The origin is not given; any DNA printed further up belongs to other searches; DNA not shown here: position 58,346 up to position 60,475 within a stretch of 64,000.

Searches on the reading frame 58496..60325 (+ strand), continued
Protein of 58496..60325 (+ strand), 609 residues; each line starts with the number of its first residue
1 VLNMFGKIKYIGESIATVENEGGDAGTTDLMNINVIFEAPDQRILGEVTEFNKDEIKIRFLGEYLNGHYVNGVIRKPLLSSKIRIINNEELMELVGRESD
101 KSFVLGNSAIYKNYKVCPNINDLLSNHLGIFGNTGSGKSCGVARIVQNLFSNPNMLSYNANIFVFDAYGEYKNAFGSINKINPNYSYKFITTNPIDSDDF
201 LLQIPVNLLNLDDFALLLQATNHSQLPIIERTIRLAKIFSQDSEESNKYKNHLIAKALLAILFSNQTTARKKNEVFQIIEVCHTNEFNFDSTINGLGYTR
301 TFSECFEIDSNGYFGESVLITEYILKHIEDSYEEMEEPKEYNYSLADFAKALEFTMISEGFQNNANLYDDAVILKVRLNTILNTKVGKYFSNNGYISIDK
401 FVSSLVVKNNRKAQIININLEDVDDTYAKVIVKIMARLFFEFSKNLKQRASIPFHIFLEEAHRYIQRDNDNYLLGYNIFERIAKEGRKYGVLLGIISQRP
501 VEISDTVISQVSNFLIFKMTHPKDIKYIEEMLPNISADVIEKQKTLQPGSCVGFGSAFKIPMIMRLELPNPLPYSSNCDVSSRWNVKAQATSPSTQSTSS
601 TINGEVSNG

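Call 35: find_related_loci(query=A2, collection=metagenome_contigs, flank=7000)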
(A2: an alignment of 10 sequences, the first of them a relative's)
Query A2 (636 aa) in metagenome_contigs; peptide patterns used: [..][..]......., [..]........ (x = any residue, [..] = any of these).
600 stretches matched a pattern (row limit reached: there are more); 541 encode a relative of the query (tblastn E <= 1e-3); the best 80 are kept; 80 distinct loci.
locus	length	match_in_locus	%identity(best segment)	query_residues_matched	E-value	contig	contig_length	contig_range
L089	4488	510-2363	46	1-634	0e+0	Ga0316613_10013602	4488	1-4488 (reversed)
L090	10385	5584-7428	44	1-634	9e-172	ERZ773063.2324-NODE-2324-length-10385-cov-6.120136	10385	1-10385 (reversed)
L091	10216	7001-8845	43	1-634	2e-168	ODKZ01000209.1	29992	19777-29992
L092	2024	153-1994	44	1-634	2e-178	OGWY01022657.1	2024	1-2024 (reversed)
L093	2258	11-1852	43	1-634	1e-174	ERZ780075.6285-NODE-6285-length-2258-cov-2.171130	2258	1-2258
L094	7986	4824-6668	45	1-634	2e-161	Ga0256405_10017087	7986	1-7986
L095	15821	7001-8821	43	6-634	2e-158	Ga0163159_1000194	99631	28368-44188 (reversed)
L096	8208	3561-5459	41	1-634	5e-155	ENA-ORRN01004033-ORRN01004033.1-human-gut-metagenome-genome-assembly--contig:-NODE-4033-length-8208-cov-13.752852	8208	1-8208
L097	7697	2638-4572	37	4-635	2e-128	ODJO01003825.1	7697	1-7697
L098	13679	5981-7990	37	4-634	1e-127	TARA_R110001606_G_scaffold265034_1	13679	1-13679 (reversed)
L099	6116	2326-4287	37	4-631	5e-127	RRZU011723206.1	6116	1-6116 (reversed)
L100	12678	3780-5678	38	4-634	1e-123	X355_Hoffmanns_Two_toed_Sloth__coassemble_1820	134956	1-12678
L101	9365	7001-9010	37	4-634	2e-120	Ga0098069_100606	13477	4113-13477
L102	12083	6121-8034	32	2-634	7e-119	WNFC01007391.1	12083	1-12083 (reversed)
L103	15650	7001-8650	43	75-634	2e-143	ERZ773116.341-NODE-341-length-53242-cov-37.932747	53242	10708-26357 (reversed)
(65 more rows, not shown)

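Call 41: search_protein_families(library=padloc, proteins=[P0258, P0273, P0245, P0250, P0256], max_evalue=1e-20)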
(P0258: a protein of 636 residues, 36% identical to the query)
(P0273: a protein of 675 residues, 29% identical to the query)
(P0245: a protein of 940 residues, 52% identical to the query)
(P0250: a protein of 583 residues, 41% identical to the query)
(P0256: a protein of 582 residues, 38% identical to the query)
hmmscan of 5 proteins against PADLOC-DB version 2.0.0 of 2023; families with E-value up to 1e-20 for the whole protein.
P0258 (636 aa): 11 families
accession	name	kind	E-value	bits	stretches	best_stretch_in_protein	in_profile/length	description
PDLC04102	HerA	-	1.9e-176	586.2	1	3-635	7-639/654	-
PDLC04105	HerA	-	2.6e-83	278.5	1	3-634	9-554/576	-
PDLC04098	HerA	-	1.1e-82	276.7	1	2-633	9-666/686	-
PDLC04106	HerA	-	1.3e-76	256.6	1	2-633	3-646/667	-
PDLC04097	HerA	-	6.9e-72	241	1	3-634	5-612/618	-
PDLC02185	HerA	-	5.7e-58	195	1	482-634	430-580/585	-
PDLC04103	HerA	-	4.2e-55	185.2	2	417-633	354-574/579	-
PDLC04100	HerA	-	2.6e-54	182.9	1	498-633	436-572/580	-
PDLC02188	HerA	-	2.4e-47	160.1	1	41-633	38-560/578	-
PDLC04104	HerA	-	1.1e-35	121.1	1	439-633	158-354/379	-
PDLC04140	mad8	-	1.8e-25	88.1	1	159-615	20-299/314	mads_8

P0273 (675 aa): 11 families
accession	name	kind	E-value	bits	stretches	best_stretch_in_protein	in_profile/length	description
PDLC04102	HerA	-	5.6e-228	756.5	1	5-653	6-649/654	-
PDLC04106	HerA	-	1.4e-91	306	2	412-643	411-648/667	-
PDLC04098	HerA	-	1.8e-88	295.8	2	395-648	416-673/686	-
PDLC04105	HerA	-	2.2e-88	295.3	2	413-654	321-566/576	-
PDLC02185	HerA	-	1e-69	233.8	2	466-644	401-582/585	-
PDLC04100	HerA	-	8.1e-65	217.6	2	470-643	399-574/580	-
PDLC04097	HerA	-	3.8e-57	192.3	1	5-641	4-611/618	-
PDLC02188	HerA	-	4.2e-53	179.1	1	419-641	328-560/578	-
PDLC04103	HerA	-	4.8e-53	178.4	2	417-641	350-574/579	-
PDLC04104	HerA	-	2e-43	146.6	1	465-645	176-358/379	-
PDLC04140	mad8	-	3.9e-25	87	0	398-624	72-300/314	mads_8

P0245 (940 aa): 10 families
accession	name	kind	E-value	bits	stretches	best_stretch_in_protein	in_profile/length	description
PDLC04102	HerA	-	3.3e-106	354.2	1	93-582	146-638/654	-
PDLC04105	HerA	-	1.4e-64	216.6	1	43-589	76-561/576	-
PDLC04106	HerA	-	1.2e-55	187.3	1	425-585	484-650/667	-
PDLC04098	HerA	-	1.4e-52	177.2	2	367-565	439-648/686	-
PDLC04097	HerA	-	8.9e-51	171.2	1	53-565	91-594/618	-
PDLC02188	HerA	-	1e-44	151.4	1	107-581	129-560/578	-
PDLC02185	HerA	-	7.1e-44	148.5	1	416-582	412-580/585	-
PDLC04100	HerA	-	3.2e-41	139.7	1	445-581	435-572/580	-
PDLC04103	HerA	-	2.6e-40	136.3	1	361-578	349-571/579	-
PDLC04104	HerA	-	1.4e-31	107.7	1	389-585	159-358/379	-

P0250 (583 aa): 10 families
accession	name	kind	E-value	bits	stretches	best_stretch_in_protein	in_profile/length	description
PDLC04102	HerA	-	3.4e-73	245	1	60-581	99-639/654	-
PDLC04105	HerA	-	4e-48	162.3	1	45-579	80-553/576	-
PDLC04098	HerA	-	5.8e-40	135.5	0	329-571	407-658/686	-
PDLC04106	HerA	-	5e-38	129.1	1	425-579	486-646/667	-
PDLC02185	HerA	-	3.9e-36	122.9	1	425-580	427-580/585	-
PDLC04097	HerA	-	2.2e-33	113.8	1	54-564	94-596/618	-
PDLC04100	HerA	-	3.3e-33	113.2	1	441-580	433-573/580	-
PDLC04103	HerA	-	4.9e-31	105.7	1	377-576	368-571/579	-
PDLC02188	HerA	-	6e-25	86.1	1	100-579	124-560/578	-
PDLC04104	HerA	-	8.7e-25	85.2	1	380-579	152-354/379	-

P0256 (582 aa): 8 families
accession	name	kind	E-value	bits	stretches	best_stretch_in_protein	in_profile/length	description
PDLC04102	HerA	-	2.1e-80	268.9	1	72-582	113-639/654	-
PDLC04105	HerA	-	6.6e-39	131.9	1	43-580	77-553/576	-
PDLC04106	HerA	-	1e-35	121.4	1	102-570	154-636/667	-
PDLC02185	HerA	-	7.4e-31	105.5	0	68-244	110-273/585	-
PDLC04100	HerA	-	8.2e-29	98.7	0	442-580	427-572/580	-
PDLC04098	HerA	-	3.5e-27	93.3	0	335-561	410-645/686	-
PDLC02188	HerA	-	1.1e-25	88.5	0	446-580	420-560/578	-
PDLC04097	HerA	-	8.9e-25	85.4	1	3-563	45-593/618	-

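Call 46: predict_structure(alignment_id=A1)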
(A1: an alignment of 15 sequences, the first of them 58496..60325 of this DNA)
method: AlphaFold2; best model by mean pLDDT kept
length: 609 residues; sequences in the alignment: 15
mean_pLDDT: 84.1   pTM: 0.82
mean pLDDT of the five models: 84.1, 83.9, 83.9, 79.3, 78.0
residues with pLDDT >= 90: 256; 70-90: 287; 50-70: 29; < 50: 37
segments of 3 or more residues with pLDDT < 50: 25-27, 578-580, 582-609
pLDDT, mean of each block of 10 residues (from residue 1): 76 90 60 88 89 88 88 88 90 85 87 87 90 89 88 70 91 84 83 69 91 94 93 92 89 94 89 92 91 89 89 87 92 76 91 89 81 94 88 86 77 87 90 96 91 92 83 89 93 94 91 91 85 69 82 88 87 65 41 33 31
secondary structure, 60 per line:
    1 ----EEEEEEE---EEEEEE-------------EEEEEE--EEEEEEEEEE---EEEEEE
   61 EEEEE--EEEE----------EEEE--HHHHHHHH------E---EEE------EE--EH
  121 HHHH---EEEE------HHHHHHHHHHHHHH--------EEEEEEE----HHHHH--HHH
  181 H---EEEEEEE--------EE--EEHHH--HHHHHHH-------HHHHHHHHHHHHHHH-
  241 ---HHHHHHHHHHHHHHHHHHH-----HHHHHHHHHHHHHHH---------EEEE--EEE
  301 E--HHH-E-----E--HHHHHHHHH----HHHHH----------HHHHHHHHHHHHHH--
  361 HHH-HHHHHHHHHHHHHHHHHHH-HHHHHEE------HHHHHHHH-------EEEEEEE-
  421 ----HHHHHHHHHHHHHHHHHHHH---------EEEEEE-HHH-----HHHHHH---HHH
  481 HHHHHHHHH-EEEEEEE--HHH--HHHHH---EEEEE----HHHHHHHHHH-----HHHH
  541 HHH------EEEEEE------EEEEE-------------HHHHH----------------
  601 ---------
elements in order: E5-11 E15-20 E34-39 E42-51 E55-65 E68-71 E82-85 H88-95 E106-108 H120-124 E128-131 H138-151 E160-166 H171-175 H178-181 E185-191 H211-217 H225-239 H244-262 H268-282 E292-295 E298-301 H317-325 H330-334 H345-358 H365-383 H385-389 H398-405 E413-419 H425-444 E454-459 H469-474 H478-489 E491-497 H505-509 E513-517 H522-531 H537-543 E550-555 E562-566 H580-584

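Call 48: fold_search(model_id=the predicted structure, library=pdb)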
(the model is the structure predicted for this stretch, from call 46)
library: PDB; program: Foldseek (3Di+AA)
matches with E <= 10: 1072; with E <= 0.001: 182
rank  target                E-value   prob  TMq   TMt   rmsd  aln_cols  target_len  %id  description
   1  8yhx_A                1.5e-28  1.00  0.72  0.78   4.8       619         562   21  Cryo-EM structure of the trimeric HerA (released 2024-11-06)
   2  9c1m_M                3.7e-27  1.00  0.58  0.60  11.5       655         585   23  HerA-DUF assembly 1 (released 2025-06-04)
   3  9c1n_R                5.6e-27  1.00  0.54  0.57  14.4       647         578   22  HerA-DUF4297 assembly 2 (released 2025-06-04)
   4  8xav_A                2.1e-26  1.00  0.58  0.62  10.3       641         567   21  Cryo-EM structure of an anti-phage defense complex (released 2024-06-05)
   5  8xaw_D                2.3e-26  1.00  0.57  0.61  12.0       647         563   21  Cryo-EM structure of an anti-phage defense complex bound to AMPPNP and DNA at state 1 (released 2024-06-05)
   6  8xav_E                3.5e-26  1.00  0.58  0.62  10.2       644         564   21  Cryo-EM structure of an anti-phage defense complex (released 2024-06-05)
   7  8xau_E                8.5e-26  1.00  0.60  0.65   9.7       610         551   21  Cryo-EM structure of HerA (released 2024-06-05)
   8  8wld_L                8.5e-26  1.00  0.60  0.55  11.0       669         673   18  Cryo-EM structure of SIR2/HerA antiphage complex (released 2024-09-11)
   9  8wld_M                1.1e-25  1.00  0.62  0.57  10.2       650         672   18  Cryo-EM structure of SIR2/HerA antiphage complex (released 2024-09-11)
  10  8wiv_O                1.2e-25  1.00  0.63  0.59   9.9       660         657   18  Cryo-EM structure of a bacterial protein (released 2024-09-11)
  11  8sub_N                1.5e-25  1.00  0.62  0.65   7.2       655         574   19  E. coli SIR2-HerA complex (dodecamer SIR2 pentamer HerA) (released 2023-12-27)
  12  8j4u_Q                2.4e-25  1.00  0.61  0.66   6.9       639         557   18  Structure of HerA-Sir2 complex from Escherichia coli Nezha system (released 2024-01-03)
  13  8sub_M                2.8e-25  1.00  0.62  0.66   7.1       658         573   20  E. coli SIR2-HerA complex (dodecamer SIR2 pentamer HerA) (released 2023-12-27)
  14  8wiv_D                6.2e-25  1.00  0.61  0.62   9.9       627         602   19  Cryo-EM structure of a bacterial protein (released 2024-09-11)
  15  8wld_D                6.2e-25  1.00  0.62  0.58  10.6       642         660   19  Cryo-EM structure of SIR2/HerA antiphage complex (released 2024-09-11)
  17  9c1m_Q                7.3e-25  1.00  0.57  0.60  11.3       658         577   23  HerA-DUF assembly 1 (released 2025-06-04)
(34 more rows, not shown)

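Call 54: search_dna_similar(query=window:58505-60325:+, collection=phages, mode=protein, max_rows=8)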
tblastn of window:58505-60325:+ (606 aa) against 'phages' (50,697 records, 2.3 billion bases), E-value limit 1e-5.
Records with a match: 2; places in all: 2; records where one place covers at least 80% of the query: 0.
Best place of each record, by identity: <60% 2.
By first word of the organism name: Blautia 1; Bacteriophage 1.
By host as written in the record: Blautia coccoides 1; - 1.
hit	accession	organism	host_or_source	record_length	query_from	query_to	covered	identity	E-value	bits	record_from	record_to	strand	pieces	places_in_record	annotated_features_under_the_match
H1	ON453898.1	Blautia phage Montmirail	Blautia coccoides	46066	414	584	28%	31.1%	3e-17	92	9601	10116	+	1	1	terminase large subunit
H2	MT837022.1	Bacteriophage sp.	human fecal samples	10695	420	573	25%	27.2%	7e-12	75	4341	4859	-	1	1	record has no annotation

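Call 55: search_dna_similar(query=window:58505-60325:+, collection=plasmids, mode=protein, max_rows=8)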
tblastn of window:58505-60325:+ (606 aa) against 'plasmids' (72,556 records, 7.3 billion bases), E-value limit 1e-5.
Records with a match: 630; places in all: 653; records where one place covers at least 80% of the query: 188.
Best place of each record, by identity: <60% 630.
By first word of the organism name: Klebsiella 137; Citrobacter 70; Escherichia 65; Listeria 57; Enterobacter 55; Serratia 20; Salmonella 14; Acinetobacter 12; Enterococcus 11; Bradyrhizobium 11; and 80 more.
By predicted mobility (MOB-suite, as given by PLSDB): conjugative 272; mobilizable 231; non-mobilizable 127.
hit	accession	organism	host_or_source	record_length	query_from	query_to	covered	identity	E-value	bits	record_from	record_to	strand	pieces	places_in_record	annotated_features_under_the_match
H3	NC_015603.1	Lactobacillus kefiranofaciens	-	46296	51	581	88%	32.0%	1e-81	287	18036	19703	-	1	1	ATP-binding protein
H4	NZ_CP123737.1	Lactobacillus kefiranofaciens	Tibetan kefir grain,mixed culture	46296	51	581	88%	32.0%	1e-81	287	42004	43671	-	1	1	ATP-binding protein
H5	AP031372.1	Enterococcus casseliflavus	-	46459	53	581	87%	32.1%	2e-77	275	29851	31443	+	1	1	hypothetical protein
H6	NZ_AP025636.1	Enterococcus innesii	-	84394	53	584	88%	31.9%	2e-82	290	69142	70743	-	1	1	ATP-binding protein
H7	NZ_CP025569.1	Listeria monocytogenes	-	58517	53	584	88%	30.4%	5e-75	268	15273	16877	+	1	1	DUF87 domain-containing protein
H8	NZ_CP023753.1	Listeria monocytogenes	food product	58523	53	584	88%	30.4%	5e-75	268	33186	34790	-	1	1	DUF87 domain-containing protein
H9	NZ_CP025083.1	Listeria monocytogenes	meat processing facility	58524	53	584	88%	30.4%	5e-75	268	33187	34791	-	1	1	DUF87 domain-containing protein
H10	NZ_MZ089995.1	Listeria monocytogenes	-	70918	53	584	88%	30.4%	5e-75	268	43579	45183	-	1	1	DUF87 domain-containing protein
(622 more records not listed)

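Call 56: get_annotated_region(hit=H7, flank=3500)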
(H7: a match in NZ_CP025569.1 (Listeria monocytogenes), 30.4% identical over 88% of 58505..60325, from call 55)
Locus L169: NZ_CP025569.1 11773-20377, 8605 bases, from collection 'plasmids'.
description: Listeria monocytogenes strain PIR00540 plasmid pPIR00540, complete sequence
organism: Listeria monocytogenes (NCBI taxid 1639)
taxonomy: Bacteria; Bacillota; Bacilli; Bacillales; Listeriaceae; Listeria; Listeria monocytogenes
host: -; source: -; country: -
typing (MOB-suite, as given by PLSDB): mobilizable; replicon rep_cluster_110; relaxase MOBP
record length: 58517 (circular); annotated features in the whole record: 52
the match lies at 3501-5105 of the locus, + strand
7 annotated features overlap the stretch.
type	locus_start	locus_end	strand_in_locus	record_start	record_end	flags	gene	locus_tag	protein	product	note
CDS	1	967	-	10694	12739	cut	copB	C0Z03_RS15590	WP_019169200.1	copper-translocating P-type ATPase CopB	-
CDS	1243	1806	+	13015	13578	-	-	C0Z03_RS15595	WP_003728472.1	recombinase family protein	GO:0006310 - DNA recombination [Evidence IEA]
CDS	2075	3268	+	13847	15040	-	-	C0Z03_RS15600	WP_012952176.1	SIR2 family protein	-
CDS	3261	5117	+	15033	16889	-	-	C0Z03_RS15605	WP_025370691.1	DUF87 domain-containing protein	-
CDS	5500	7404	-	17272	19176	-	-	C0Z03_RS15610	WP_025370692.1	heavy metal translocating P-type ATPase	-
CDS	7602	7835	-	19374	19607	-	-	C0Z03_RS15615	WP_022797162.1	heavy-metal-associated domain-containing protein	-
CDS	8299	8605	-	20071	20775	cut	-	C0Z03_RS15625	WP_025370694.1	Crp/Fnr family transcriptional regulator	GO:0006355 - regulation of DNA-templated transcription [Evidence IEA]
